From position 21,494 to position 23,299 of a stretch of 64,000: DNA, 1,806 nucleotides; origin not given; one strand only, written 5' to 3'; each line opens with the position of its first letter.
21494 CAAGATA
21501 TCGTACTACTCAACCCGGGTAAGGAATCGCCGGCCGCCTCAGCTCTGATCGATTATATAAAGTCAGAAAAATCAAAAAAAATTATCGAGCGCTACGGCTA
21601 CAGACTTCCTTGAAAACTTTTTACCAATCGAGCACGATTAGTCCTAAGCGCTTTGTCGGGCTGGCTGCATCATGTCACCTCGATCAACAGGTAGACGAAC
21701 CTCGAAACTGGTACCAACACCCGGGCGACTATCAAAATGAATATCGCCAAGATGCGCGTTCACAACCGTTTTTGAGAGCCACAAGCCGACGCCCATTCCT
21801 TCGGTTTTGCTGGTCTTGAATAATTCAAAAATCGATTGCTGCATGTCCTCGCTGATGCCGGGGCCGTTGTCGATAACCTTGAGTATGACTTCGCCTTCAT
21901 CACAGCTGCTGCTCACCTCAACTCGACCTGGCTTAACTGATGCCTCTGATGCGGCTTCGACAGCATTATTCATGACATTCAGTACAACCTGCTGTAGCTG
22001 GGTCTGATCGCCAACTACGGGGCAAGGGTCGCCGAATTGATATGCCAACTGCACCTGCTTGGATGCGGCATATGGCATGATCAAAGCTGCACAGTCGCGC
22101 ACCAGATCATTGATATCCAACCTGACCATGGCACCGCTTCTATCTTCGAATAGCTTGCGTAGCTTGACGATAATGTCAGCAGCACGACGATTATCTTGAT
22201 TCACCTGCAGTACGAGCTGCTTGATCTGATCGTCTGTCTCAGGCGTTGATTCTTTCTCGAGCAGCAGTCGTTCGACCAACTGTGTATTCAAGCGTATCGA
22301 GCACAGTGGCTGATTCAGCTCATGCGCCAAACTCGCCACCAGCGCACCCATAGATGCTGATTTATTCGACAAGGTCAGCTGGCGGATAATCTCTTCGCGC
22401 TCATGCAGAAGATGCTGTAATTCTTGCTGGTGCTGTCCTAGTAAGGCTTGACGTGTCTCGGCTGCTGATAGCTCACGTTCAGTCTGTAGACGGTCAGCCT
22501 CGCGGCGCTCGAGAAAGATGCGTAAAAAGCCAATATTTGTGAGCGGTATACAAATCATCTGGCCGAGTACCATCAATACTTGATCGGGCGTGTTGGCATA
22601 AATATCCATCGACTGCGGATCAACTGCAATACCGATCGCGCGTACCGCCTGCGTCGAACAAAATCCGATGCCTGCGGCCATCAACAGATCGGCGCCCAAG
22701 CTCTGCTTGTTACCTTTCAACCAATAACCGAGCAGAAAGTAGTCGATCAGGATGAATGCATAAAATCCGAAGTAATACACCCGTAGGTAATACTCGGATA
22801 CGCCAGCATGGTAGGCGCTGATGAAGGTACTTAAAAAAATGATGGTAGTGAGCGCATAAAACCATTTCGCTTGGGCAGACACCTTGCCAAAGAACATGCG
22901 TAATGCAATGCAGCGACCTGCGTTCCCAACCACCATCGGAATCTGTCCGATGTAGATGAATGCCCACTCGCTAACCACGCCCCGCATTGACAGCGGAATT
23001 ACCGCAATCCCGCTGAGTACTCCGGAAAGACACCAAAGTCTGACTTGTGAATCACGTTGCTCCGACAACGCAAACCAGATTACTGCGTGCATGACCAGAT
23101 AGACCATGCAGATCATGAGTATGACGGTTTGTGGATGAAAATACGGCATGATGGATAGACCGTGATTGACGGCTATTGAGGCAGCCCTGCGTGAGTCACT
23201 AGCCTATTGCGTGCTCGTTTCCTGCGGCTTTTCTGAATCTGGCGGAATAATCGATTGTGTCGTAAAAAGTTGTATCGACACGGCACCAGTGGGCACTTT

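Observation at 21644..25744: Five-gene cassette interleaving a two-component system with two RodZ-type HTH proteins and an XRE protein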

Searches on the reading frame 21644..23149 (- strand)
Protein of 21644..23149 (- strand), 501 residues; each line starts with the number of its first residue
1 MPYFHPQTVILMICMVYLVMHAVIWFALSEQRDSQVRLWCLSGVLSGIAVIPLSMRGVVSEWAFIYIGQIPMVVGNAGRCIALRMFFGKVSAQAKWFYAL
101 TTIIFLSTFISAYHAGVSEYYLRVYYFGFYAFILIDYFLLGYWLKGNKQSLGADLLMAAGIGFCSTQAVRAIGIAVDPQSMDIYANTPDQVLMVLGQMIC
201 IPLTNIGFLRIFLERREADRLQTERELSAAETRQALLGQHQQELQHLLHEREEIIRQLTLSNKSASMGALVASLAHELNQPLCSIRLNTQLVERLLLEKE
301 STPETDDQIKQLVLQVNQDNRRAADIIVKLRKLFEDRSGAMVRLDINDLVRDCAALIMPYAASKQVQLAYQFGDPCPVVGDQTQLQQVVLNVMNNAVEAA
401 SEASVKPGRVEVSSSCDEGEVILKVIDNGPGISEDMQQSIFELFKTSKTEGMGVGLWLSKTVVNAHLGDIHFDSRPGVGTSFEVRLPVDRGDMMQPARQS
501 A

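Call 3: search_protein_families(library=pfam, proteins=[window:21644-23149:-], max_evalue=0.1)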
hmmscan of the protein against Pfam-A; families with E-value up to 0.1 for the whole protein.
window:21644-23149:- (501 aa): 5 families
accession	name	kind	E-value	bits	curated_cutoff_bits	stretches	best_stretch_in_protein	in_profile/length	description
PF02518.31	HATPase_c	-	1.4e-25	90.3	26.4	1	380-489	1-110/111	Histidine kinase-, DNA gyrase B-, and HSP90-like ATPase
PF00512.31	HisKA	-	3e-07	30.8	26.9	1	267-331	2-58/66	His Kinase A (phospho-acceptor) domain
PF13581.12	HATPase_c_2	-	0.00017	22.1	27.4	1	392-465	39-111/127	Histidine kinase-like ATPase domain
PF14501.12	HATPase_c_5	-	0.0017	18.7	22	1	384-474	5-90/102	GHKL domain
PF11127.14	YgaP-like_TM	-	0.049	14.2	25.3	0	45-91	15-62/66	Inner membrane protein YgaP-like, transmembrane domain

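Call 4: search_protein_families(library=ncbifam, proteins=[window:21644-23149:-], max_evalue=0.1)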
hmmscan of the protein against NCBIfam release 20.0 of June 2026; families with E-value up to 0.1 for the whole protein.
window:21644-23149:- (501 aa): 84 families (the best 25 are shown)
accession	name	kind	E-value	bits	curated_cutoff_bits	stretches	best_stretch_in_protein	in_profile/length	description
NF008468.0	PRK11360.1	equivalog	2.3e-42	145.2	646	1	249-492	378-612/616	two-component system sensor histidine kinase AtoS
NF041777.1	sens_FixL_Rhizob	equivalog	2.7e-35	122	850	1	241-489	240-482/485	sensor protein FixL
NF010411.0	PRK13837.1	equivalog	6.7e-34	117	647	1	240-498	423-685/828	two-component system VirA-like sensor kinase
NF052574.1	HisKinEspCMyxo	equivalog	1.8e-33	115.7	1200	1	211-494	362-643/785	serine histidine kinase EspC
NF007688.0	PRK10364.1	equivalog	2.6e-31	108.9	479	1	168-489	172-452/460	two-component system sensor histidine kinase ZraS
NF046044.1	PnpS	equivalog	3.4e-28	98.8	400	1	270-487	173-390/390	two-component system histidine kinase PnpS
NF053867.1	SprKinKinDBac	equivalog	3.7e-28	98.2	775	1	253-489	272-498/500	sporulation kinase KinD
NF008312.0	PRK11100.1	equivalog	1.2e-27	96.9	356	1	167-488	159-474/477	two-component system sensor histidine kinase CreC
NF006800.0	PRK09303.1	equivalog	1.4e-27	96.6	342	1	224-491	115-380/383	histidine kinase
NF047466.1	hybrid_RR_LvrB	exception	2.5e-26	92.8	500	1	245-488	130-376/377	hybrid histidine kinase/response regulator LvrB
NF049962.1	HisKinFlgSCampy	equivalog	5.3e-26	91.3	600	1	262-477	127-330/338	fla regulon two-component system sensor histidine kinase FlgS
NF052573.1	HisKinEspAMyxo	equivalog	9.4e-26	90.1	1400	1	249-490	366-613/755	serine histidine kinase EspA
NF040750.1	tetrathio_HK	equivalog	3.6e-25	88.5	750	1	242-474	316-540/555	tetrathionate respiration histidine kinase TtrS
NF038348.1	T2SS_HK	subfamily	8.6e-25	87.2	450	2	369-488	456-573/574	histidine kinase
NF041735.1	hist_kin_RppB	equivalog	3.3e-24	85.5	400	1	271-487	220-438/438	two-component system sensor histidine kinase RppB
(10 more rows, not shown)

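Call 69: search_protein_families(library=padloc, proteins=[window:21644-23149:-], max_evalue=0.01)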
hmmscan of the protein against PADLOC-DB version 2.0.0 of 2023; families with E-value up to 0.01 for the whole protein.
window:21644-23149:- (501 aa): 0 families
